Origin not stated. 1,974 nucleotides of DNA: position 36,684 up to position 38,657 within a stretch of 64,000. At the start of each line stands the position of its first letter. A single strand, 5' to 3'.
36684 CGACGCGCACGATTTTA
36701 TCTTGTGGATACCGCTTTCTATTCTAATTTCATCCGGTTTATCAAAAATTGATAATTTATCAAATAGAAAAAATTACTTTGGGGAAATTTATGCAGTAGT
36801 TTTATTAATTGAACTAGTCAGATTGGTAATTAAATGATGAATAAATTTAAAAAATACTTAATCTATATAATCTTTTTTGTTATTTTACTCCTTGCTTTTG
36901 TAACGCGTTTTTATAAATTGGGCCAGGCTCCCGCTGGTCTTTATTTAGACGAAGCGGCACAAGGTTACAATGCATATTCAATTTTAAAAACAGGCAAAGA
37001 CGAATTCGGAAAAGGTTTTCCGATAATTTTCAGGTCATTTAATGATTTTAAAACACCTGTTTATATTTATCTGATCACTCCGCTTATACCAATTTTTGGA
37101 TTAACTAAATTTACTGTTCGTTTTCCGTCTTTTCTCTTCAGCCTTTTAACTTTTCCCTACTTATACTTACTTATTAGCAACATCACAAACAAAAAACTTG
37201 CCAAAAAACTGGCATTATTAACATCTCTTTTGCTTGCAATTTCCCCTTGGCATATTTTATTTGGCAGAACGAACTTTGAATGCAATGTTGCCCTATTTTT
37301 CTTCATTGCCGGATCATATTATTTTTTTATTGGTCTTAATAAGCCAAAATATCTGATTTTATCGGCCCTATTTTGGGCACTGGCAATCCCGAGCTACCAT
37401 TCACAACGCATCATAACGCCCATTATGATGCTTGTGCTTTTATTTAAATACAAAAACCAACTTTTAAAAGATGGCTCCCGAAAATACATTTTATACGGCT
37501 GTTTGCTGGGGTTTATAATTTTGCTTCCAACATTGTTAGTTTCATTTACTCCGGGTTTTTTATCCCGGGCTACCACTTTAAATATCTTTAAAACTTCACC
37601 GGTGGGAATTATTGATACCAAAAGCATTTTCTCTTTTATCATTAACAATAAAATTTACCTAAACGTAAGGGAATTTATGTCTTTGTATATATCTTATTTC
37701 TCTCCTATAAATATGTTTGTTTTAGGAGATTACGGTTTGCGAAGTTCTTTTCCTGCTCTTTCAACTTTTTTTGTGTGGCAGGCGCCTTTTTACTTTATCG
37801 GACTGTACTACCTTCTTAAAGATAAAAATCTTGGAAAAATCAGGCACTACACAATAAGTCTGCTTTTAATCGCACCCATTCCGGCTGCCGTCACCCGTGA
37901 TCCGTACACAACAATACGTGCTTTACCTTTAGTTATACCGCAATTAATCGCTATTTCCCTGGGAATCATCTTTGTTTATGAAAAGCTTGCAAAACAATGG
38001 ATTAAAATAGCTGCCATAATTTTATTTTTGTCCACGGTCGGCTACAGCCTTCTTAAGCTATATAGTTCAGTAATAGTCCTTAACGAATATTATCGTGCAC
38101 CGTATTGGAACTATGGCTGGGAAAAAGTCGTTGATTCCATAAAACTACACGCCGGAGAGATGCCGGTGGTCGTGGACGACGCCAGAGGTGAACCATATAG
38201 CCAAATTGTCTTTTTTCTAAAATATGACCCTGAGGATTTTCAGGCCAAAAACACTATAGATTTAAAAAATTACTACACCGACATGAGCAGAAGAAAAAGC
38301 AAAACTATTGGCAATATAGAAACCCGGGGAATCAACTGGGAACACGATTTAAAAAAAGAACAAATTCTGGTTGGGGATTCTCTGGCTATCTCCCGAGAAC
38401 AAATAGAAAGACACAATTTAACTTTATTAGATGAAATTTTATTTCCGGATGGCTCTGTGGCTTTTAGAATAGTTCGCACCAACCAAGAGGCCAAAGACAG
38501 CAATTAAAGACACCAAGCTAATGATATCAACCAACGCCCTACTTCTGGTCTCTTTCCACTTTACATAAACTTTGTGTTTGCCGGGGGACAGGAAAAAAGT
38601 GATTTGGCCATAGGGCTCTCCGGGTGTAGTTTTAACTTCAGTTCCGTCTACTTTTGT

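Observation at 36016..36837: Second independent half-size family A derivative, again immediately 5' of and overlapping a full-length paralog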

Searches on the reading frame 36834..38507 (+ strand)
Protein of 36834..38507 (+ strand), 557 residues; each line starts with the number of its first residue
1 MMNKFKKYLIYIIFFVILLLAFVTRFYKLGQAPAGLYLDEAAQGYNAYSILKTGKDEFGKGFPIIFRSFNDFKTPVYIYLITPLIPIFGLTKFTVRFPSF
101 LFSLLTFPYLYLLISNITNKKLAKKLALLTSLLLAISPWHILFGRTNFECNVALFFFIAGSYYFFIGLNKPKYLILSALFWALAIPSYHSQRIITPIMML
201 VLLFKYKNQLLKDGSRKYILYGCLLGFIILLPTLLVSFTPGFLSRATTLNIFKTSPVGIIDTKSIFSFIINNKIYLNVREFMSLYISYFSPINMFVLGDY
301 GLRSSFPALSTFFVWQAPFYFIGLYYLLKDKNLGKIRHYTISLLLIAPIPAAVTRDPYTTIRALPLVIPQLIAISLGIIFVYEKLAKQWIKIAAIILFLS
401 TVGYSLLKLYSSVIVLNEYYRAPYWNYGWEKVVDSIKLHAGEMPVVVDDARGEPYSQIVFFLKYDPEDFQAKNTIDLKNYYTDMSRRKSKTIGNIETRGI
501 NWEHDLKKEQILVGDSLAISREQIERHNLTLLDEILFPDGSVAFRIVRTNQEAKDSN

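Call 3: search_protein_families(library=pfam, proteins=[window:36834-38507:+], max_evalue=0.1)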
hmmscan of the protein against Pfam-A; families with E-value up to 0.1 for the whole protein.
window:36834-38507:+ (557 aa): 1 family
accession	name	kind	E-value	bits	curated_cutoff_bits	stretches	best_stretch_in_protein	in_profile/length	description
PF13231.12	PMT_2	-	3.3e-13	50.6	26.1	1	73-234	2-158/160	Dolichyl-phosphate-mannose-protein mannosyltransferase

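Call 37: search_solved_structures(query=A1, max_evalue=0.01, show_alignments=2)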
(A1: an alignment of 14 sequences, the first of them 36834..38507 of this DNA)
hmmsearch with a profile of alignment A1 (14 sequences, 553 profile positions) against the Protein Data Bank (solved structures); distinct sequences matched with E-value up to 0.01: 2.
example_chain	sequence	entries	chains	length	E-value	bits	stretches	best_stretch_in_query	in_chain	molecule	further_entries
5ezm_A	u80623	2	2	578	3.6e-08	35.6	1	65-235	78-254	4-amino-4-deoxy-L-arabinose transferase or related glycosyltransferases of PMT family | 4-amino-4-deoxy-L-arabinose (L-Ara4N) transferase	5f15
8i9p_Lh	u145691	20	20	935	0.0068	18.2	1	103-212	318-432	dolichyl-diphosphooligosaccharide--protein glycotransferase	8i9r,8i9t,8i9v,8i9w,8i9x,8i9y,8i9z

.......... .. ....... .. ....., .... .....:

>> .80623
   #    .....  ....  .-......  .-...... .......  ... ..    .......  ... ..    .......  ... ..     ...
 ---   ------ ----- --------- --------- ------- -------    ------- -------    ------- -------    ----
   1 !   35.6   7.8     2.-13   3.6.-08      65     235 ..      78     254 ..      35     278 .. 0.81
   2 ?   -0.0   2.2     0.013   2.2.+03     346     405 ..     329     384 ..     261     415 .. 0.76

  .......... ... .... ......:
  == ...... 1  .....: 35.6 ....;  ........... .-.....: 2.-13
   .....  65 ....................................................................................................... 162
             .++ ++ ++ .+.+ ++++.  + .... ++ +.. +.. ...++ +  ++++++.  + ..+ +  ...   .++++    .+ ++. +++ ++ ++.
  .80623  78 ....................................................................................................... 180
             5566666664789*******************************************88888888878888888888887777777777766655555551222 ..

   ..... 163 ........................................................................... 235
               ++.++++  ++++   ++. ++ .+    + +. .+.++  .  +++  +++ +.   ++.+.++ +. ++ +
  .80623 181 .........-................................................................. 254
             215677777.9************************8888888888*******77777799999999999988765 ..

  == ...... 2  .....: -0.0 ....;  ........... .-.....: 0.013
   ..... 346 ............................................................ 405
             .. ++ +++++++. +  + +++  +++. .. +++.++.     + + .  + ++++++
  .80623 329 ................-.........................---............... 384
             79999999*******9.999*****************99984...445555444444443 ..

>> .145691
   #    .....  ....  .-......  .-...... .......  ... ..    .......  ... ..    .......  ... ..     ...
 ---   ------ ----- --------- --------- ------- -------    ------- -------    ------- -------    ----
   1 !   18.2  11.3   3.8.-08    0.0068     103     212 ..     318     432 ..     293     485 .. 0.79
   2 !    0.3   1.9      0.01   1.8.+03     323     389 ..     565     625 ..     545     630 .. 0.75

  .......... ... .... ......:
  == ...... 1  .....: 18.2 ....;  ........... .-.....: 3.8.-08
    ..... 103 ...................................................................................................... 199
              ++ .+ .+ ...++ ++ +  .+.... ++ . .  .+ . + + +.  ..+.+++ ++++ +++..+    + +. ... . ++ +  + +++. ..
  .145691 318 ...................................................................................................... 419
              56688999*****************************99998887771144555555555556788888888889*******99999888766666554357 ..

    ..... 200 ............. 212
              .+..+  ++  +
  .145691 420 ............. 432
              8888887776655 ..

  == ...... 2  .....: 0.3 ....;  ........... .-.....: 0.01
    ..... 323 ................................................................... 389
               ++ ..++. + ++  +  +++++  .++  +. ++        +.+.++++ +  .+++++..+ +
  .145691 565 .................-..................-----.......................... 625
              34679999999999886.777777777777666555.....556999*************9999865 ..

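Call 42: search_protein_families(library=ncbifam, proteins=[window:36834-38507:+], max_evalue=0.1)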
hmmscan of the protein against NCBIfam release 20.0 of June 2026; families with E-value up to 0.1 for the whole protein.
window:36834-38507:+ (557 aa): 1 family
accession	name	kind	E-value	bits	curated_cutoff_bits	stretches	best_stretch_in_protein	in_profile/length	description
TIGR03663.1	TIGR03663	subfamily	3.2e-08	33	126.25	1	12-217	2-192/435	flippase activity-associated protein Agl23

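Call 61: predict_structure(alignment_id=A1)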
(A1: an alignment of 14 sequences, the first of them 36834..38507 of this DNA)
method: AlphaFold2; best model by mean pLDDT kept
length: 557 residues; sequences in the alignment: 14
mean_pLDDT: 85.2   pTM: 0.86
mean pLDDT of the five models: 85.2, 81.8, 81.8, 81.5, 80.8
residues with pLDDT >= 90: 293; 70-90: 189; 50-70: 46; < 50: 29
segments of 3 or more residues with pLDDT < 50: 244-262, 483-486, 553-557
pLDDT, mean of each block of 10 residues (from residue 1): 80 94 91 86 93 89 65 79 96 94 96 95 94 90 82 95 97 97 89 92 95 90 93 75 47 45 57 79 90 81 63 89 96 94 93 77 87 95 89 86 84 81 86 95 90 87 94 70 53 91 91 94 93 93 93 49
secondary structure, 60 per line:
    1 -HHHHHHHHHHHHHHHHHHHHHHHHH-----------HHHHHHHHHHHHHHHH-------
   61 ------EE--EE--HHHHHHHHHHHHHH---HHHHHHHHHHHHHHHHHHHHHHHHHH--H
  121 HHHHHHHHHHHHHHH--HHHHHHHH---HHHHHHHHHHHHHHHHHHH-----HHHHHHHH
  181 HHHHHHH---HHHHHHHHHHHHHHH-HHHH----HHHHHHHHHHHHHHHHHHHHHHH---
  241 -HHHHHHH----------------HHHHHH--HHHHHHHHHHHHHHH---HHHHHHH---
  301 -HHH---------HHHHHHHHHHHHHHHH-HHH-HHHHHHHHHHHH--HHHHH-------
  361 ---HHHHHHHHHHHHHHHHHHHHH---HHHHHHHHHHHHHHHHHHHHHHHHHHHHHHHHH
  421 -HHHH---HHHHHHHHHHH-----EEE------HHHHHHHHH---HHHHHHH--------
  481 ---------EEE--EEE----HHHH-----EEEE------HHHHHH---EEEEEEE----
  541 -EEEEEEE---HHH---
elements in order: H2-26 H38-53 H75-88 H92-117 H120-135 H138-145 H149-167 H173-187 H191-205 H207-210 H215-237 H242-248 H265-270 H273-287 H291-297 H314-329 H335-346 H349-353 H364-384 H388-420 H422-425 H429-439 E445-447 H454-462 H466-472 E490-492 E495-497 H502-505 E511-514 H521-526 E530-536 E542-548

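Call 63: fold_search(model_id=the predicted structure, library=pdb)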
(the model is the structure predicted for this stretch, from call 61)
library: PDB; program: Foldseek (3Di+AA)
matches with E <= 10: 184; with E <= 0.001: 20
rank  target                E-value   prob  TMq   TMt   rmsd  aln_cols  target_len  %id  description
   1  5ezm                  5.2e-08  1.00  0.51  0.53  11.0       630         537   12  Crystal Structure of ArnT from Cupriavidus metallidurans in the apo state (released 2016-02-17)
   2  7oci_F                2.6e-07  1.00  0.49  0.44  11.6       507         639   14  Cryo-EM structure of yeast Ost6p containing oligosaccharyltransferase complex (released 2022-02-16)
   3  6ezn_F                5.1e-07  1.00  0.52  0.46  11.4       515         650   13  Cryo-EM structure of the yeast oligosaccharyltransferase (OST) complex (released 2018-01-17)
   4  6s7o_A                6.8e-07  1.00  0.53  0.46  11.6       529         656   15  Cryo-EM structure of human oligosaccharyltransferase complex OST-A (released 2019-12-18)
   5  8age_A                7.1e-07  1.00  0.47  0.42  11.5       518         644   14  Structure of yeast oligosaccharylransferase complex with acceptor peptide bound (released 2022-12-07)
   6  5f15                  9.5e-07  1.00  0.51  0.53  10.3       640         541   12  Crystal Structure of ArnT from Cupriavidus metallidurans bound to Undecaprenyl phosphate (released 2016-02-17)
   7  9n9j_I                1.1e-06  1.00  0.53  0.43  13.0       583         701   16  Structure of a GRP94 folding intermediate engaged with a CCDC134- and FKBP11-bound secretory translocon (released 2025-11-19)
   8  8agc_A                1.1e-06  1.00  0.51  0.42  12.0       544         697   16  Structure of yeast oligosaccharylransferase complex with lipid-linked oligosaccharide and non-acceptor peptide bound (released 2022-12-07)
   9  8pn9_A                3.0e-06  1.00  0.51  0.45  11.8       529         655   15  Structure of human oligosaccharyltransferase OST-A complex bound to NGI-1 (released 2024-05-08)
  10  7e9s_A                3.7e-06  1.00  0.52  0.35  14.3       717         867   12  Archaeal oligosaccharyltransferase AglB from Archaeoglobus fulgidus in complex with an inhibitory peptide and a dolich (released 2021-09-08)
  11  6s7t_A                6.1e-06  1.00  0.53  0.43  12.3       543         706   14  Cryo-EM structure of human oligosaccharyltransferase complex OST-B (released 2019-12-18)
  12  6ftg_5                6.1e-06  1.00  0.53  0.47  12.7       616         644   13  Subtomogram average of OST-containing ribosome-translocon complexes from canine rough microsomal membranes (released 2018-03-21)
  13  5gmy_A                8.9e-06  1.00  0.53  0.37  13.8       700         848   13  Crystal structure of the Archaeoglobus fulgidus oligosaccharyltransferase (O29867_ARCFU) tethered with an acceptor pep (released 2017-02-01)
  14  3waj                  1.0e-05  1.00  0.47  0.34  14.1       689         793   13  Crystal structure of the Archaeoglobus fulgidus oligosaccharyltransferase (O29867_ARCFU) complex with Zn and sulfate (released 2013-10-30)
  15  6c26_A                2.4e-05  1.00  0.51  0.45  11.3       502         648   15  The Cryo-EM structure of a eukaryotic oligosaccharyl transferase complex (released 2018-01-31)
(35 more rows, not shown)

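Call 78: list_cluster_members(proteins=[P0001, window:36834-38507:+, P0054])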
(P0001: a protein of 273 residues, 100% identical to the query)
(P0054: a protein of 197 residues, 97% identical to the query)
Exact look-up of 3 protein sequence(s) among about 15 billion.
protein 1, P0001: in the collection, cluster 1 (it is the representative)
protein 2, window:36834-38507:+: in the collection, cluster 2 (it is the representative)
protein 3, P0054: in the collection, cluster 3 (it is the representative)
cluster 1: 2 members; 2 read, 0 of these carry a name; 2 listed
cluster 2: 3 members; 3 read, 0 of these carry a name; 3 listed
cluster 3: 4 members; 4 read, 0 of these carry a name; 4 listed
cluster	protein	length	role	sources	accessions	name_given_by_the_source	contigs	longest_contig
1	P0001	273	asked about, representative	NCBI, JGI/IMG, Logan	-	-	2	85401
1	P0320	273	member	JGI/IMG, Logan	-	-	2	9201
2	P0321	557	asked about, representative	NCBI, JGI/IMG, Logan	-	-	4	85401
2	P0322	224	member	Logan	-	-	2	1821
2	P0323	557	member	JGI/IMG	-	-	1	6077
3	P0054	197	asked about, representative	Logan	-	-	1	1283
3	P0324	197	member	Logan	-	-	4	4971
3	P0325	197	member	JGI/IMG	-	-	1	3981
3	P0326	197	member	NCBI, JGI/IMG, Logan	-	-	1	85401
